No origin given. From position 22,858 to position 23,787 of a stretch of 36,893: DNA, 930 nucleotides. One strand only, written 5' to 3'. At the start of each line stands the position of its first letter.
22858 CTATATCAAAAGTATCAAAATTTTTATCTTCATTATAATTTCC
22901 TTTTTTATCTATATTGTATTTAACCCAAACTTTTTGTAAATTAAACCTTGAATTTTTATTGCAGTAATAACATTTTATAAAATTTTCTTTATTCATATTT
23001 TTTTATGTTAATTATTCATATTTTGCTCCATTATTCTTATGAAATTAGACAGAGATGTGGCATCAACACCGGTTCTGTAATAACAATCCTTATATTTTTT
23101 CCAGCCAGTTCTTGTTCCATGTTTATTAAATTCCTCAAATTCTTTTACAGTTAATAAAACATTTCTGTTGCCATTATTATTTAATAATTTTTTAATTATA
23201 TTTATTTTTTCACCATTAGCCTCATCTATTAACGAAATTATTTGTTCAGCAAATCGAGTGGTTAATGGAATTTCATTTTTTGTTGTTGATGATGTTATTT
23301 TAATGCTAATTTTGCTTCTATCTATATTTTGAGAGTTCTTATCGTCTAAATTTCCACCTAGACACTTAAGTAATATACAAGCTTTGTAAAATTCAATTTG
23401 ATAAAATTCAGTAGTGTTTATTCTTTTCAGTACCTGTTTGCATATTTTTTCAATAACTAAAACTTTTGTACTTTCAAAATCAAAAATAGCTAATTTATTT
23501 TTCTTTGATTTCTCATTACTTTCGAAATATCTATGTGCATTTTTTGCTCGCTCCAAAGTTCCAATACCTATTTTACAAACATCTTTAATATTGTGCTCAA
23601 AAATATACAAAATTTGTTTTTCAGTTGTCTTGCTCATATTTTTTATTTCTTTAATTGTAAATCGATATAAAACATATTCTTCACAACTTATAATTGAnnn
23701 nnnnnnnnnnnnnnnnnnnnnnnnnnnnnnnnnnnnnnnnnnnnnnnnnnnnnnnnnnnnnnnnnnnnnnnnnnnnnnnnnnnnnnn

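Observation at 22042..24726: tRNA-Ser-flanked island with a truncated N6A-methylase, a T5orf172-like protein, a Zn-ribbon protein and a DpnII-like nuclease (candidate uncharacterised defence module)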

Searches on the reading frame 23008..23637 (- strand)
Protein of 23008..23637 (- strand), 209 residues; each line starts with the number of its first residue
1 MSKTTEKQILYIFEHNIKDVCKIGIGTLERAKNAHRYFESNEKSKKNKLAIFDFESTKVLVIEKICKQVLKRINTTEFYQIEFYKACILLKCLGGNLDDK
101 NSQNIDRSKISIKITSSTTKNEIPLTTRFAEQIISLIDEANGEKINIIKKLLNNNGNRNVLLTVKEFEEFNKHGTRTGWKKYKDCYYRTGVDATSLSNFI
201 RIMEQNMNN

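Call 5: search_protein_families(library=pfam, proteins=[window:23008-23637:-], max_evalue=1)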
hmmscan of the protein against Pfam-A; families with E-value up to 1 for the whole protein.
window:23008-23637:- (209 aa): 1 family
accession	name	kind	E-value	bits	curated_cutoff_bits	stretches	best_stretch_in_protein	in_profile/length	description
PF22709.1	Mu_Gam-Sipho_Gp157-TOTE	-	0.0056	17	27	1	3-35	23-55/63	Mu Gam/Sipho_Gp157-like domain of the TOTE conflict systems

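Call 7: search_protein_families(library=ncbifam, proteins=[window:23008-23637:-], max_evalue=1)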
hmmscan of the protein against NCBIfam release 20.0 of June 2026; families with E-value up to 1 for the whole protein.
window:23008-23637:- (209 aa): 1 family
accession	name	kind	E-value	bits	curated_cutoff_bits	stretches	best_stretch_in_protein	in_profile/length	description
NF052280.1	7_blade_YncE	equivalog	0.048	12.4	400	1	30-77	212-258/338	7-bladed beta-propeller protein YncE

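Call 8: search_protein_families(library=padloc, proteins=[window:23008-23637:-], max_evalue=1)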
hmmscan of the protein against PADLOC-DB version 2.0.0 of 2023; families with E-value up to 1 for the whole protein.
window:23008-23637:- (209 aa): 0 families

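Call 9: search_protein_families(library=phrogs, proteins=[window:23008-23637:-], max_evalue=1)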
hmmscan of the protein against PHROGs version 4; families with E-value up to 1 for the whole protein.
window:23008-23637:- (209 aa): 1 family
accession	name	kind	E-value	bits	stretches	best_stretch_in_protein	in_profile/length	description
phrog_16870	-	unknown function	0.18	13.1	1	138-173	18-55/93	-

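Call 19: find_homologous_proteins(query=window:23008-23637:-, max_evalue=0.01)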
Query window:23008-23637:- (209 aa): 91 proteins with E <= 0.01 among 233 candidates.
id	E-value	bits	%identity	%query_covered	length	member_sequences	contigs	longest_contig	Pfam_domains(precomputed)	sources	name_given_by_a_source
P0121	4.0e-116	403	91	100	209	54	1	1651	-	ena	-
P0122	1.0e-113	396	89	100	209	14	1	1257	-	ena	-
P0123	1.2e-113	395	88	100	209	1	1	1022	-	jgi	jgi:hypothetical protein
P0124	1.2e-111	389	88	100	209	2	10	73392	-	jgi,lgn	jgi:hypothetical protein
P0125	1.6e-111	388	87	100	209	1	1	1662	-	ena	-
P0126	1.9e-111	388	87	100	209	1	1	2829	-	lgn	-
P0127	2.4e-111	388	87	100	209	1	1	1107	-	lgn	-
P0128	2.0e-110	385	86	100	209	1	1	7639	-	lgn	-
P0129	2.2e-108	378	85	100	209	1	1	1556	-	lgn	-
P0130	1.1e-107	376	84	100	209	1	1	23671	-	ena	-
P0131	4.0e-103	361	79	100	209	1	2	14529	-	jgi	jgi:hypothetical protein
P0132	6.8e-103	360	80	100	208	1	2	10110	-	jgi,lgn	-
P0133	1.4e-102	359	80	100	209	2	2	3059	-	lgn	-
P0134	4.3e-101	354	79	100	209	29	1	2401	-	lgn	-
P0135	4.8e-98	344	80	99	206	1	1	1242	-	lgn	-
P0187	1.2e-72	262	62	97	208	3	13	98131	-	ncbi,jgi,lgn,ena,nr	ncbi:MAG TPA: hypothetical protein PK239_03975 [Chitinophagales bacterium]|nr:hypothetical protein [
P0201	1.2e-70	255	60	99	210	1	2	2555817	-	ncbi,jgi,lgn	ncbi:MAG: hypothetical protein ACOX09_06680 [Candidatus Kapaibacterium sp.]|jgi:hypothetical protein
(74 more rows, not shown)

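Call 20: find_encoding_contigs(protein=P0124, flank=5000, max_places=4)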
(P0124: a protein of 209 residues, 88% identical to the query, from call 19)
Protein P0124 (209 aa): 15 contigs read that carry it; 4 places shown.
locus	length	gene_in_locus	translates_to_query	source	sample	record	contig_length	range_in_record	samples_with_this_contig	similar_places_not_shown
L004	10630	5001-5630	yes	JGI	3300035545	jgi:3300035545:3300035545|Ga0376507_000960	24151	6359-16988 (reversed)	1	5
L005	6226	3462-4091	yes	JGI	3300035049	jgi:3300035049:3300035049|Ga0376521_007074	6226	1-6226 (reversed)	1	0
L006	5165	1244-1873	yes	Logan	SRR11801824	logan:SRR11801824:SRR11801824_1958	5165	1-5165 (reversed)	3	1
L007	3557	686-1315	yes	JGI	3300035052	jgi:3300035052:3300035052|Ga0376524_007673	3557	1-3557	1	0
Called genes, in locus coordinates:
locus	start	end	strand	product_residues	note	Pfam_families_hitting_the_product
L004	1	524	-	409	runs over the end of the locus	PF01855:POR_N, PF17147:PFOR_II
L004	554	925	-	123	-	PF05635:23S_rRNA_IVP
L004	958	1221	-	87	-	PF00037:Fer4 (weak), PF12797:Fer4_2 (weak), PF12837:Fer4_6, PF13237:Fer4_10, PF14697:Fer4_21, PF12838:Fer4_7, PF13187:Fer4_9, PF00037:Fer4, +9 more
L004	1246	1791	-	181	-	PF01558:POR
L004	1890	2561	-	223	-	PF13462:Thioredoxin_4, PF01323:DSBA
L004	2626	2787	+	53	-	-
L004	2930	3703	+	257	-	PF03372:Exo_endo_phos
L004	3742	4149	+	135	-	-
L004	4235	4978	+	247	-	PF02384:N6_Mtase (faint)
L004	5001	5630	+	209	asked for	-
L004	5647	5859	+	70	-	-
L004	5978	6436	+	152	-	PF01797:Y1_Tnp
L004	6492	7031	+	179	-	PF04556:DpnII (weak)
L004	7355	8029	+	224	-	-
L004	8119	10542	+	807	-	PF00133:tRNA-synt_1, PF09334:tRNA-synt_1g, PF13603:tRNA-synt_1_2, PF00133:tRNA-synt_1, PF09334:tRNA-synt_1g (weak), PF08264:Anticodon_1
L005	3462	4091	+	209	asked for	-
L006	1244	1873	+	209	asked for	-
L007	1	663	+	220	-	?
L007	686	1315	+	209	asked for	-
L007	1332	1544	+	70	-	-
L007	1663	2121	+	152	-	PF01797:Y1_Tnp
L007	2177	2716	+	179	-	PF04556:DpnII (weak)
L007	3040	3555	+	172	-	?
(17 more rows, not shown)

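Call 21: find_encoding_contigs(protein=P0187, flank=5000, max_places=3)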
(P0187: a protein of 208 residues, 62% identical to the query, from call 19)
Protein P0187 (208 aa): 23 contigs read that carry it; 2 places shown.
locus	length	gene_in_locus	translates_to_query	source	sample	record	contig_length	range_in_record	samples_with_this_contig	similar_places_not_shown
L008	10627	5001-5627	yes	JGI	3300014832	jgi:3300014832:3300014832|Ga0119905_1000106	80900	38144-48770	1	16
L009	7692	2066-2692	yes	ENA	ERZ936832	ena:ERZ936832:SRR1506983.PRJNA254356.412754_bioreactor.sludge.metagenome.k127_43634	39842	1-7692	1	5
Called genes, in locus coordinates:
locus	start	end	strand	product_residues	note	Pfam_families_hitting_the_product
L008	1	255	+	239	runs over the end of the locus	PF00440:TetR_N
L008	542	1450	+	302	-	PF14257:DUF4349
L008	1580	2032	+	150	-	PF02310:B12-binding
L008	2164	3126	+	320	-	PF01471:PG_binding_1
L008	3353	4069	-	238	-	PF09844:DUF2071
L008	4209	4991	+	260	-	PF06300:Tsp45I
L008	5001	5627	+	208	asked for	-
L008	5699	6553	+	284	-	PF01555:N6_N4_Mtase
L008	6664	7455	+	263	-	PF03734:YkuD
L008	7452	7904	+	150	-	-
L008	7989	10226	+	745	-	PF06452:CBM9_1, PF19313:DUF5916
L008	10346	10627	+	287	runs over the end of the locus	PF13650:Asp_protease_2, PF13975:gag-asp_proteas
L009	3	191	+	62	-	?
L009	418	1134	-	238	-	PF09844:DUF2071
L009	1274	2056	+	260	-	PF06300:Tsp45I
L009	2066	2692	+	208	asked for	-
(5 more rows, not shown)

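Call 22: find_encoding_contigs(protein=P0201, flank=5000, max_places=2)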
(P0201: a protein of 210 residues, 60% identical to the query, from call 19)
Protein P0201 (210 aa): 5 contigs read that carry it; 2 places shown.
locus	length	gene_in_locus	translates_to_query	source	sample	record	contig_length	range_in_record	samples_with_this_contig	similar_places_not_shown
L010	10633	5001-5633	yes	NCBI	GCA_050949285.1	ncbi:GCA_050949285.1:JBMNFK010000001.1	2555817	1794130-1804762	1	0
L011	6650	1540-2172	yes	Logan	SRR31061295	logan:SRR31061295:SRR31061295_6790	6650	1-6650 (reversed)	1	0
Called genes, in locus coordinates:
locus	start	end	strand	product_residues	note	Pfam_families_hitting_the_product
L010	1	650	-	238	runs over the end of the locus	-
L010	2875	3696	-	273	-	-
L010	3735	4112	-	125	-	-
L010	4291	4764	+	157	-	PF01257:2Fe-2S_thioredx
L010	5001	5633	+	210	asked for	-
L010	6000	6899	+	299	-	PF20216:DUF6576 (weak)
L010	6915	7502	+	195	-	PF00551:Formyl_trans_N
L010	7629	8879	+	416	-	PF00871:Acetate_kinase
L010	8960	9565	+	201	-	-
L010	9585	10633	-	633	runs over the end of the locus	PF13567:DUF4131 (weak), PF03772:Competence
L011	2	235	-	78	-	?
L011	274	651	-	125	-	-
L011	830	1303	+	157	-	PF01257:2Fe-2S_thioredx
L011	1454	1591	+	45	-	-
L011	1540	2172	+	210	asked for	-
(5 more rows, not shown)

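Call 25: find_related_loci(query=A2, collection=genome_contigs, flank=5000)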
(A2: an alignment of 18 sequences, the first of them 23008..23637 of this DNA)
Query A2 (209 aa) in genome_contigs; peptide patterns used: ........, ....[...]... (x = any residue, [..] = any of these).
45 stretches matched a pattern; 17 encode a relative of the query (tblastn E <= 1e-3); 17 distinct loci.
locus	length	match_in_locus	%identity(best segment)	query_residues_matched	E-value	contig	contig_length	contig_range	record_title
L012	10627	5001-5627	96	1-209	4e-132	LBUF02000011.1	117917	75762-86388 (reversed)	MAG: Parcubacteria group bacterium GW2011_GWA2_38_13b GWA2_OD1-rel_38_13_curated_2, whole genome shotgun sequence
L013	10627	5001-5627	95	1-209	2e-131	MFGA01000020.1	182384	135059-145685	MAG: Candidatus Falkowbacteria bacterium RIFOXYA2_FULL_38_12 rifoxya2_full_scaffold_72, whole genome shotgun sequence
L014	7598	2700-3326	91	1-209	9e-125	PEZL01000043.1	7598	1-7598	MAG: Candidatus Tagabacteria bacterium CG09_land_8_20_14_0_10_41_14 CG09_land_8_20_14_0.10_scaffold_3003_c, whole genome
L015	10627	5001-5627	91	1-209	8e-113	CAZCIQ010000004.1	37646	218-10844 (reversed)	MAG TPA_asm: uncultured Candidatus Saccharibacteria bacterium isolate binchicken_co125_174 genome assembly, contig: NODE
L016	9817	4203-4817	94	1-205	2e-112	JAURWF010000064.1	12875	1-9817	MAG: bacterium isolate E10_concoct.bin.1_sub E10_k141_308584, whole genome shotgun sequence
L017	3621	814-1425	78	5-208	1e-98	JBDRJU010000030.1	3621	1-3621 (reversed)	MAG: bacterium isolate MEGAHIT-group-1.670 k141_1917005, whole genome shotgun sequence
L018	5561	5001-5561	79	1-187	3e-95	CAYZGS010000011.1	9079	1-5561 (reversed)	MAG TPA_asm: uncultured Candidatus Saccharibacteria bacterium isolate SRP062349_co1_62 genome assembly, contig: NODE_183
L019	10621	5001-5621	63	1-207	1e-81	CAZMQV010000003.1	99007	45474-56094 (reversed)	MAG TPA_asm: uncultured Paludibacter sp. isolate SRP220891_co1_35 genome assembly, contig: NODE_322_length_99007_cov_12.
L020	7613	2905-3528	61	1-208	5e-81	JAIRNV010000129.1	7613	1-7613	MAG: Dysgonamonadaceae bacterium isolate Cd354_bin49 k119_2173164, whole genome shotgun sequence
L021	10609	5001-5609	63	6-208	3e-80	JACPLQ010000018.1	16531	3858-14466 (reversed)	MAG: Candidatus Nomurabacteria bacterium isolate NC_groundwater_525_Ag_S-0.1um_41_10 S35_SO-1_scaffold_362485, whole gen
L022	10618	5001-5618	61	1-207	8e-80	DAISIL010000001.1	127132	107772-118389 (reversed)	MAG TPA_asm: Bernardetiaceae bacterium isolate CTOTU7331 NODE_65_length_127132_cov_4.722633, whole genome shotgun sequen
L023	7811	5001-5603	62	7-207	2e-79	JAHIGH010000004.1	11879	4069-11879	MAG: Patescibacteria group bacterium isolate KR11_N2.mb.17 KR11_N2.mb.17_k141_2078, whole genome shotgun sequence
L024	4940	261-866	63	7-208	2e-79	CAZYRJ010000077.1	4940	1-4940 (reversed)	MAG TPA_asm: uncultured Candidatus Saccharibacteria bacterium isolate binchicken_co38_1170 genome assembly, contig: NODE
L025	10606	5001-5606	62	8-209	5e-79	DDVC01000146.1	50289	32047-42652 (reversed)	MAG TPA_asm: Bacteroidetes bacterium UBA2322 UBA2322_contig_2710, whole genome shotgun sequence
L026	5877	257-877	61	1-207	3e-78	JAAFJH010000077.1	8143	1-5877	MAG: Synechococcales cyanobacterium bin2.concoct.b11b12b14.033 WN_Cyanobacteriales_3_scaffold_77, whole genome shotgun s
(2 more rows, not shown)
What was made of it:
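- Hosts belong to different Patescibacteria classes (call 25).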

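Call 33: search_solved_structures(query=A2, max_evalue=10, show_alignments=2)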
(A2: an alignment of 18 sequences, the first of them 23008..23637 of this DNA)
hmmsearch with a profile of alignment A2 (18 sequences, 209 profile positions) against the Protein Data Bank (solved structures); distinct sequences matched with E-value up to 10: 5.
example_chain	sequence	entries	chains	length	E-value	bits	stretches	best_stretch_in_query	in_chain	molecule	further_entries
1h8g_A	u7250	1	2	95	0.034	16.8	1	169-198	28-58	MAJOR AUTOLYSIN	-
2bml_A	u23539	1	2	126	0.085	15.5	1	169-197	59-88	AUTOLYSIN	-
1hcx_A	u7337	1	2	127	0.087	15.5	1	169-197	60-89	MAJOR AUTOLYSIN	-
1gvm_A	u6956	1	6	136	0.1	15.2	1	169-197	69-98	AUTOLYSIN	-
4iwt_A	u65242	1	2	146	0.34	13.5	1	174-197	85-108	Lytic amidase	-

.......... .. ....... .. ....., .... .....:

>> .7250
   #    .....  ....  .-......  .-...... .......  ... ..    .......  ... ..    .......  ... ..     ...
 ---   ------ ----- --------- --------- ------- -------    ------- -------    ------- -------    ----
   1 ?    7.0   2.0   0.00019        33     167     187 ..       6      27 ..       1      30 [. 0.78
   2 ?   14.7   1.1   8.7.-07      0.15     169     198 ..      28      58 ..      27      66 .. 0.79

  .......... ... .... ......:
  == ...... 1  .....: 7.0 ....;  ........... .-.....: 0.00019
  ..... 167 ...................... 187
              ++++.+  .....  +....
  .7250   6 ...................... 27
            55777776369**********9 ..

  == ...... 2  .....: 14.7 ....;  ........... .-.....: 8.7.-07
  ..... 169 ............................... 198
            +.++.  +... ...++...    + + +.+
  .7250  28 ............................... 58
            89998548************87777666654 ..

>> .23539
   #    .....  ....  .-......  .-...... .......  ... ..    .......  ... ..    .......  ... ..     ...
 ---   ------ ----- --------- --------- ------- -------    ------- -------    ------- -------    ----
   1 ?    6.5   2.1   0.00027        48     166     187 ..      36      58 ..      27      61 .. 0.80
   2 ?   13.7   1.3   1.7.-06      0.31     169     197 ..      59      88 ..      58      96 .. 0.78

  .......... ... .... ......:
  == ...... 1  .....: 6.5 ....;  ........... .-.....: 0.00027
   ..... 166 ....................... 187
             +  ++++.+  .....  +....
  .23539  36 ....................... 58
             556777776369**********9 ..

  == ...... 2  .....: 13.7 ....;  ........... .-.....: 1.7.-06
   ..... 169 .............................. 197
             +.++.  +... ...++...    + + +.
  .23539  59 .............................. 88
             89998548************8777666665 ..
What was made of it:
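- Tried and rejected: The PDB sequence search with the ii profile gave only a chance-level choline-binding-repeat match to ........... (call 33).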
